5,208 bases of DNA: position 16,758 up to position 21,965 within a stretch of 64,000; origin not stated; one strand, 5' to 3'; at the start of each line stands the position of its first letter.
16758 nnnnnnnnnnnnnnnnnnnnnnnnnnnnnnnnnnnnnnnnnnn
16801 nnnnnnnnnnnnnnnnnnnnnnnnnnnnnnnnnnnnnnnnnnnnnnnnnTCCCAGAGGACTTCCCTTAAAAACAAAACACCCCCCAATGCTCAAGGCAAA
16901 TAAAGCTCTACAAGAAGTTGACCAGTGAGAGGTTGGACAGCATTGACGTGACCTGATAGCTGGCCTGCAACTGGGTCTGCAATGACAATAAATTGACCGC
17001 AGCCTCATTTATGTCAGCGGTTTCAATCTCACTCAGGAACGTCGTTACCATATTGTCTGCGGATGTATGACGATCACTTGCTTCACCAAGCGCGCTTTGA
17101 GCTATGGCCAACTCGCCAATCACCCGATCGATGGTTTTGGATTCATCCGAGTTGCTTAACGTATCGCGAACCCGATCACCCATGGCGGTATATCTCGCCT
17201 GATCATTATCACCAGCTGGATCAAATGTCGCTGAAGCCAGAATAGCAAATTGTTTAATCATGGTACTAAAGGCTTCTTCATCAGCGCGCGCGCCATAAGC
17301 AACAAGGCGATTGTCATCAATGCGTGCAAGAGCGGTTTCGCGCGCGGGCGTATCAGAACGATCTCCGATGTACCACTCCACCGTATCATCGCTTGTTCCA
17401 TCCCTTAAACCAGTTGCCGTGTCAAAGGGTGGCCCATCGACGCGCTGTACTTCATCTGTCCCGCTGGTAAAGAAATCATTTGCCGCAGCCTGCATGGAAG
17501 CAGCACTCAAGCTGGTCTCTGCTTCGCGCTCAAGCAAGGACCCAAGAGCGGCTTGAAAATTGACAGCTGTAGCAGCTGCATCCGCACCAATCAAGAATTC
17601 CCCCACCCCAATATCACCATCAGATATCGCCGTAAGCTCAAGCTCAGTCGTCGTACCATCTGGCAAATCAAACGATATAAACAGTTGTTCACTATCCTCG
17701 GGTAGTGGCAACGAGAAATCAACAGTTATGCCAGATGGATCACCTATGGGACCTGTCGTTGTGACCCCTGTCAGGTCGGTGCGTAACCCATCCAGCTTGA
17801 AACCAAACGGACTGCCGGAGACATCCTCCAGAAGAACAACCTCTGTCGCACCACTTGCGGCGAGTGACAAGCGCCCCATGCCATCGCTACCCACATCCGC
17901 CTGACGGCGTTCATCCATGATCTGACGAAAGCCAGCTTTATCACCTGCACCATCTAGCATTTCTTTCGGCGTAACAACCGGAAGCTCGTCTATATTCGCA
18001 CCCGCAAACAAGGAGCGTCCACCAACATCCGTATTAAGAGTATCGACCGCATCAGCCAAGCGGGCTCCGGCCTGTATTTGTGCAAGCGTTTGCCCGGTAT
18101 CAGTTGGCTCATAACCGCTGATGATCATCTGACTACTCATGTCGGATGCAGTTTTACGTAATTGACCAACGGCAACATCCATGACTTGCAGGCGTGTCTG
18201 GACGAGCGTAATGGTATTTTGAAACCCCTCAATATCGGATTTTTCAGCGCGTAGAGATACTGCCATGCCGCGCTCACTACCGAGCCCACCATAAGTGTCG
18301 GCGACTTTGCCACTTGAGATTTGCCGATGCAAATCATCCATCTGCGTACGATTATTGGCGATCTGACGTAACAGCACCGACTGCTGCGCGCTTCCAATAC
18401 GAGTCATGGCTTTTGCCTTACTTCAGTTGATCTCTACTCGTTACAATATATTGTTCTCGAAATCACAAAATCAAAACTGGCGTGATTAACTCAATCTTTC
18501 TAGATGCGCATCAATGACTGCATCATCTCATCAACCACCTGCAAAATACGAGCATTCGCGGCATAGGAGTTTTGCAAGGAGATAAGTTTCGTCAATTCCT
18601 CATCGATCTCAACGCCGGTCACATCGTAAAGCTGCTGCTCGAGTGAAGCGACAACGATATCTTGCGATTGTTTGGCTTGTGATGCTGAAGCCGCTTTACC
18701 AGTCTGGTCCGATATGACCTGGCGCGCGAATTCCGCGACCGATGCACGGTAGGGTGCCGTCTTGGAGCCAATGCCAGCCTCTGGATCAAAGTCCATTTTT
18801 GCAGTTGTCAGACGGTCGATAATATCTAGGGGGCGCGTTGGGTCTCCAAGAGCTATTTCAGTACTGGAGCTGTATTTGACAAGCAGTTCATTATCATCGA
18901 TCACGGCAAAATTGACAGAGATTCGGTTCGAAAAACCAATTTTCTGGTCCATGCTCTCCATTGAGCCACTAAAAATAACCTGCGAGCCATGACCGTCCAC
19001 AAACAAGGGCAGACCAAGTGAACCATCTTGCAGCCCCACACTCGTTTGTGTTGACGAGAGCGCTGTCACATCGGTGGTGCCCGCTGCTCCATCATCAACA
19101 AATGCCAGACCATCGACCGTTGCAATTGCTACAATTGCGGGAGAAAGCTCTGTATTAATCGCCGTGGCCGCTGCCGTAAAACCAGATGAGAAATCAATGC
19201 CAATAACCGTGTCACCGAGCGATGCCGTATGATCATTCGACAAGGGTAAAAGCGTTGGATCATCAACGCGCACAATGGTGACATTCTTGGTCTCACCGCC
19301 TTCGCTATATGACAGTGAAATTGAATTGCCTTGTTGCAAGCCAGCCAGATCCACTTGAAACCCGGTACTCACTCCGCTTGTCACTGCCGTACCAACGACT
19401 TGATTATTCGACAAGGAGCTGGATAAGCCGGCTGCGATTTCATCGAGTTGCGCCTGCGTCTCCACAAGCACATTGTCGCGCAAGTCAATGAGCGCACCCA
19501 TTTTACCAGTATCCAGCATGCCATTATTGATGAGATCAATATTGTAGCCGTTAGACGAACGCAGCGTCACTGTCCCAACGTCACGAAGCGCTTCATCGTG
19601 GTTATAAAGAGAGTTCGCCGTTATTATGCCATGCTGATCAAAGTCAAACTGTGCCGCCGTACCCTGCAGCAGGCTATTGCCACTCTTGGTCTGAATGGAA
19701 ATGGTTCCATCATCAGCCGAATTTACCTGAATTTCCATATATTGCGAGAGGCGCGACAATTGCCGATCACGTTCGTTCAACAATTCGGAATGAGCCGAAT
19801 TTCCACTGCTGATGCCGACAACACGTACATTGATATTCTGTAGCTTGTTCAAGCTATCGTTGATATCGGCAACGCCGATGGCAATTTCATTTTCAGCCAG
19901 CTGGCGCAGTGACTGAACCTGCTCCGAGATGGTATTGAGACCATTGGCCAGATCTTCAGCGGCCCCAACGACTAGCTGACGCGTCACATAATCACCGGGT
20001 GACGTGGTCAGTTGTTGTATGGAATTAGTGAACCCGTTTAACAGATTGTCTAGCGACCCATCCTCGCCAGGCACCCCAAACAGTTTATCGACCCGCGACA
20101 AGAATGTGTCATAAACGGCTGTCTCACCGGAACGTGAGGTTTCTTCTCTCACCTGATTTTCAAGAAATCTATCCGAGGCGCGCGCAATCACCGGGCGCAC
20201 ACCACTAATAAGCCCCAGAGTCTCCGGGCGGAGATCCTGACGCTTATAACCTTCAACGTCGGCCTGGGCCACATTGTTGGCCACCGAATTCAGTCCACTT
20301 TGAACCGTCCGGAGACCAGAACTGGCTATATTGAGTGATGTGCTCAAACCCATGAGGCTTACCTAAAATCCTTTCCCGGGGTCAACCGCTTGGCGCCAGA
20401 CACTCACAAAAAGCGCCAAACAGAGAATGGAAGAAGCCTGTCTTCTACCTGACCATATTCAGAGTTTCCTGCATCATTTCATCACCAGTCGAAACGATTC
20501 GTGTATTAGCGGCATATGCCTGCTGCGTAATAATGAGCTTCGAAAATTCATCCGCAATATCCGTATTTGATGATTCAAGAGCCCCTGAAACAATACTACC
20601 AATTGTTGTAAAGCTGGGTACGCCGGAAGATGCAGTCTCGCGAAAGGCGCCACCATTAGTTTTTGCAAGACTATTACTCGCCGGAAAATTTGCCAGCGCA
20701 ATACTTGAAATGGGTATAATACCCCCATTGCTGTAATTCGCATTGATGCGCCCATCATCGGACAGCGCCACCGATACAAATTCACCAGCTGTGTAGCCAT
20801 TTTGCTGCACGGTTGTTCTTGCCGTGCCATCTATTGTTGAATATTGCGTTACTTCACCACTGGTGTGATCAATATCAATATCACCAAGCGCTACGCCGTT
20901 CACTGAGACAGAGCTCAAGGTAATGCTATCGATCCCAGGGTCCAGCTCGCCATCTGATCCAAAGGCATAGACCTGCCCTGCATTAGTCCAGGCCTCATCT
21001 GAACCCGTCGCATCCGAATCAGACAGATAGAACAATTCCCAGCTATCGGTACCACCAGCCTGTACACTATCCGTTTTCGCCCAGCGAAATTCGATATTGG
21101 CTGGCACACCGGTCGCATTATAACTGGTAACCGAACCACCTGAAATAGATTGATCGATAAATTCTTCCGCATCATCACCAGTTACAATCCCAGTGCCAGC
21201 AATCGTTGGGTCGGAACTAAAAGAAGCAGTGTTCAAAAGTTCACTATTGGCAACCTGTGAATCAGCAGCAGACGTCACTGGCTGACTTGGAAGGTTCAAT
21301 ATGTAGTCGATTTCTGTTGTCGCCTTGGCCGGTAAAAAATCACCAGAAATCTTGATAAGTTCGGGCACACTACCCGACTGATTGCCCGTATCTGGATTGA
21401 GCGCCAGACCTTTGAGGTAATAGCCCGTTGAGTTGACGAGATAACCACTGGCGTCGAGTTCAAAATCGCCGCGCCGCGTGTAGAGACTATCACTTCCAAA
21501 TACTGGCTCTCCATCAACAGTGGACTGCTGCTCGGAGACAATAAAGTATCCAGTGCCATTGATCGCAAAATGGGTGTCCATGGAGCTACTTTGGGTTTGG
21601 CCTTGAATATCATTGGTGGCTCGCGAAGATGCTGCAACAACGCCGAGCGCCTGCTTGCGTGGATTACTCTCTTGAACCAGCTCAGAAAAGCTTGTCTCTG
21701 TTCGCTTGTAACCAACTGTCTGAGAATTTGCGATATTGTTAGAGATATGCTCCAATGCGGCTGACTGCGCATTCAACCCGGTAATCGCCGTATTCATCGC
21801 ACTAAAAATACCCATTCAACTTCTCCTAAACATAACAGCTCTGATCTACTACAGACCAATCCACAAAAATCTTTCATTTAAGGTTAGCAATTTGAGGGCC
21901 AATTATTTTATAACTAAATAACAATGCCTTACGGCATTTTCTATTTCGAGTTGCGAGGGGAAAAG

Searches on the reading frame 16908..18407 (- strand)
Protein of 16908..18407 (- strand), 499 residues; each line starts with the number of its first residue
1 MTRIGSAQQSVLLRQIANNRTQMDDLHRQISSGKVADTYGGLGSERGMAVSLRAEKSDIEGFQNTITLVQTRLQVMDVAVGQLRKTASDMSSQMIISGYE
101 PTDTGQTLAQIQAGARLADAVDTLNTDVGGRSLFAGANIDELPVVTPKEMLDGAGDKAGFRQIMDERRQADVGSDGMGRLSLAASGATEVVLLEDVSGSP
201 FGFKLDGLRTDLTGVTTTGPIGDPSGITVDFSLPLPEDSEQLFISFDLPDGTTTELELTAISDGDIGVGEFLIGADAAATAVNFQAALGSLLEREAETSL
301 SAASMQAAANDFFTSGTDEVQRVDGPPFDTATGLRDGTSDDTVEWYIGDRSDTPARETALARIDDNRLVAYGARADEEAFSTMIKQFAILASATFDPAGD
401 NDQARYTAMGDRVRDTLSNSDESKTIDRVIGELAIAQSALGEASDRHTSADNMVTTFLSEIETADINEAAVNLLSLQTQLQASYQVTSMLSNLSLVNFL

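Call 13: search_protein_families(library=ncbifam, proteins=[window:16908-18407:-], max_evalue=1e-10)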
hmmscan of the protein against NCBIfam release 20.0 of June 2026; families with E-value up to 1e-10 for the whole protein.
window:16908-18407:- (499 aa): 3 families
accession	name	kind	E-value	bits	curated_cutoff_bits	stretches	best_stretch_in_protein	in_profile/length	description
NF004669.0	PRK06008.1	equivalog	2.4e-32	112.7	230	2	7-146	10-147/348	flagellar hook-associated family protein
NF006489.0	PRK08913.1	equivalog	1.5e-29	103.4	217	1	5-499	6-302/303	flagellin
TIGR02550.1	flagell_flgL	equivalog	1.1e-20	74.4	127.2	1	10-174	9-176/387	flagellar hook-associated protein FlgL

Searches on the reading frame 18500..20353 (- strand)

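Call 13: search_protein_families(library=ncbifam, proteins=[window:18500-20353:-], max_evalue=1e-10)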
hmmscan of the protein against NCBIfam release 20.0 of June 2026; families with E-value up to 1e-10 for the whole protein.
window:18500-20353:- (617 aa): 1 family
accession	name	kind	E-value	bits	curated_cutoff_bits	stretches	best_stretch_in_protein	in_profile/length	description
TIGR02492.1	flgK_ends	equivalog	6.6e-81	272.8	170.75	2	6-354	2-347/437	flagellar hook-associated protein FlgK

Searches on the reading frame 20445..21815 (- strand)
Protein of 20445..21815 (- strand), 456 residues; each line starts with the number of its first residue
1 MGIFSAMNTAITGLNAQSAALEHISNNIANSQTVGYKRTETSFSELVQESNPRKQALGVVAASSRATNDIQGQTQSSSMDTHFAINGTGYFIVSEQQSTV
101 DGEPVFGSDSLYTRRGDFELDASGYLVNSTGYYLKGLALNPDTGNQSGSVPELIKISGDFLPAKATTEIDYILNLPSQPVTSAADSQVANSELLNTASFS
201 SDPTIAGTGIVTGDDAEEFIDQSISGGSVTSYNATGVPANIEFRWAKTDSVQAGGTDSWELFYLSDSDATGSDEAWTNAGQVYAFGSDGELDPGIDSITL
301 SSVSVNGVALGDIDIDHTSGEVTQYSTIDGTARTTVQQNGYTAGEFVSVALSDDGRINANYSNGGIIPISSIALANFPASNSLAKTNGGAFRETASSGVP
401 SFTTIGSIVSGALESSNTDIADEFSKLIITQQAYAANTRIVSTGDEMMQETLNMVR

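Call 13: search_protein_families(library=ncbifam, proteins=[window:20445-21815:-], max_evalue=1e-10)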
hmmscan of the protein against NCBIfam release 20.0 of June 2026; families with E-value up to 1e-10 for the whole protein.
window:20445-21815:- (456 aa): 20 families
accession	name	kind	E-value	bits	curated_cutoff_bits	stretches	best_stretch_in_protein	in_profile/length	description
NF004242.0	PRK05682.2-1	equivalog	1.3e-83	281.1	365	1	1-456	1-422/422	flagellar hook protein FlgE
TIGR03506.1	FlgEFG_subfam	subfamily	1.9e-74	251.5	70.25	1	5-437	1-351/351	flagellar hook-basal body complex protein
NF004243.1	PRK05682.2-2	equivalog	1.2e-63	215.6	801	2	1-192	1-185/420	flagellar hook protein FlgE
NF004238.1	PRK05682.1-1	equivalog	4.5e-60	204.1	400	1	7-454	3-413/414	flagellar hook protein FlgE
NF005286.1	PRK06803.1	equivalog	5.7e-57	193.6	467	1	7-454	3-401/402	flagellar hook protein FlgE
NF004241.1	PRK05682.1-5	equivalog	2.1e-52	178.8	469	1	6-456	4-446/446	flagellar hook protein FlgE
NF040922.1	flgE_Caulobact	equivalog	1.7e-51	175.8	750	2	1-211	1-212/505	flagellar hook protein FlgE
TIGR02490.1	flgF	equivalog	2.6e-42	144.8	178.5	1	9-434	3-217/218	flagellar basal-body rod protein FlgF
NF004240.1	PRK05682.1-4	equivalog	6.7e-40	137.7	472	1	7-453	3-441/443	flagellar hook protein FlgE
NF009278.1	PRK12636.1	equivalog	1.1e-38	133.2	350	2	345-455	147-262/263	flagellar basal body rod protein FlgG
NF009279.0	PRK12637.1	equivalog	3.6e-34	118.2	663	2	230-454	249-472/473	flagellar hook protein FlgE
TIGR02488.1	flgG_G_neg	equivalog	1.4e-33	116.5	252.75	2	6-135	1-135/259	flagellar basal-body rod protein FlgG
TIGR02489.1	flgE_epsilon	equivalog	2.9e-32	112.1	412.85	2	179-454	439-717/719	flagellar hook protein FlgE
NF004495.0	PRK05841.1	equivalog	1.9e-30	106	857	2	10-140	8-150/603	flagellar hook protein FlgE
NF009332.0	PRK12690.1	equivalog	3.7e-26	91.9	288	1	8-134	6-121/239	flagellar hook-basal body complex protein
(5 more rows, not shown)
